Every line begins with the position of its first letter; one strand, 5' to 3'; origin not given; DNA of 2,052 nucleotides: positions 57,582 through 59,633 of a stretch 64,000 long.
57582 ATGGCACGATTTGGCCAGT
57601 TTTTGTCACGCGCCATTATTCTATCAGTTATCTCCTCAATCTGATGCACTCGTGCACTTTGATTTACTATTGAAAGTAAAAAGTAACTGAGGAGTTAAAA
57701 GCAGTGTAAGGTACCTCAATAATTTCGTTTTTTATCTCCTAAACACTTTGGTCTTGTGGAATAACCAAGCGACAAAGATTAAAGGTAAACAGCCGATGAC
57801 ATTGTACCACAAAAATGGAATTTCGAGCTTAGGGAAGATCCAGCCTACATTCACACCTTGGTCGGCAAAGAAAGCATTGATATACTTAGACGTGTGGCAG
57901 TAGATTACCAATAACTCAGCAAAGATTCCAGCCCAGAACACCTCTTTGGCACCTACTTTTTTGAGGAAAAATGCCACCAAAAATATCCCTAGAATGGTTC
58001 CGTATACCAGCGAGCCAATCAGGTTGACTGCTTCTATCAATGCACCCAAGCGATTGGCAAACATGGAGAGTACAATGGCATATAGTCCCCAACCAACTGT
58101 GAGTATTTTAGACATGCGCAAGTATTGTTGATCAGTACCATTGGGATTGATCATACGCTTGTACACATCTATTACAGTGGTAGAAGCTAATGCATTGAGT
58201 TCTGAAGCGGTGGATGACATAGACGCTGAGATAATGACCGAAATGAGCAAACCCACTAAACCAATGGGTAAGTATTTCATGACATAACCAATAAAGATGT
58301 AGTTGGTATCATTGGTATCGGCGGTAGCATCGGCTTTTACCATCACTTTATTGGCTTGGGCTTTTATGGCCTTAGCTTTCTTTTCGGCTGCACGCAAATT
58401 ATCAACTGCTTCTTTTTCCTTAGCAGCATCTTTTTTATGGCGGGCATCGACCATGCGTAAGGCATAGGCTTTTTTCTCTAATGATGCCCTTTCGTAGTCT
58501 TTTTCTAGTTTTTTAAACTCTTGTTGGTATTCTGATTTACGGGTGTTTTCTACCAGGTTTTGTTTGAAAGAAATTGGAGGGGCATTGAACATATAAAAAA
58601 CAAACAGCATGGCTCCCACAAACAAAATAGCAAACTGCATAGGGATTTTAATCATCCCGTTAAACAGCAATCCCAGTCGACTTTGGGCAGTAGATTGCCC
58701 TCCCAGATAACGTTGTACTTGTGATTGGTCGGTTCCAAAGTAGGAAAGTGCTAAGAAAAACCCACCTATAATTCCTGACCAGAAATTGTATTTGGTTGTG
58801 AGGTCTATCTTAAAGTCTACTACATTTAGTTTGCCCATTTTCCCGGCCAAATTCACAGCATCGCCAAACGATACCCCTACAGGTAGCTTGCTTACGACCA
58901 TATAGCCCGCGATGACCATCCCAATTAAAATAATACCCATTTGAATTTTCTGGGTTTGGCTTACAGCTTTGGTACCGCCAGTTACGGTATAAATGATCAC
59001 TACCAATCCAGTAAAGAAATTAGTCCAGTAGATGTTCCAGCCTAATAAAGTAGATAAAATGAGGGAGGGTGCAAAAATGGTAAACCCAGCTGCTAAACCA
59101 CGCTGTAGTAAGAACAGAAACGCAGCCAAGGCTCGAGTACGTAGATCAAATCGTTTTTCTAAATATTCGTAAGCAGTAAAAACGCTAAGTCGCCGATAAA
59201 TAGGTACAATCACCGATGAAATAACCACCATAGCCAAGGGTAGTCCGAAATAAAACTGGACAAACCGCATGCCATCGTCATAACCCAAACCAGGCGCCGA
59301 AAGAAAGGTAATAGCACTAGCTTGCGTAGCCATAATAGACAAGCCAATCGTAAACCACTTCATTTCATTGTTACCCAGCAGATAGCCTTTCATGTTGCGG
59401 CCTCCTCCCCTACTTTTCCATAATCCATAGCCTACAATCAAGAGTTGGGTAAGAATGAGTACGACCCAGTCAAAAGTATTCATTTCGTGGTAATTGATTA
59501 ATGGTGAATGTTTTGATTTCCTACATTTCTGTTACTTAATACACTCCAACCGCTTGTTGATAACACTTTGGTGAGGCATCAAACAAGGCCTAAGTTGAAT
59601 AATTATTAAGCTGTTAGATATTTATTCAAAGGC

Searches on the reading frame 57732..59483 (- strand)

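Call 36: search_protein_families(library=pfam, proteins=[window:57732-59483:-], max_evalue=0.00001)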
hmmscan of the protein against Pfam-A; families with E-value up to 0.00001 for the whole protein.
window:57732-59483:- (583 aa): 1 family
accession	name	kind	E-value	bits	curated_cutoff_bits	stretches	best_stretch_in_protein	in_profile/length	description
PF00474.23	SSF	-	1.1e-41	143.5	22.8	2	34-298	1-259/406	Sodium:solute symporter family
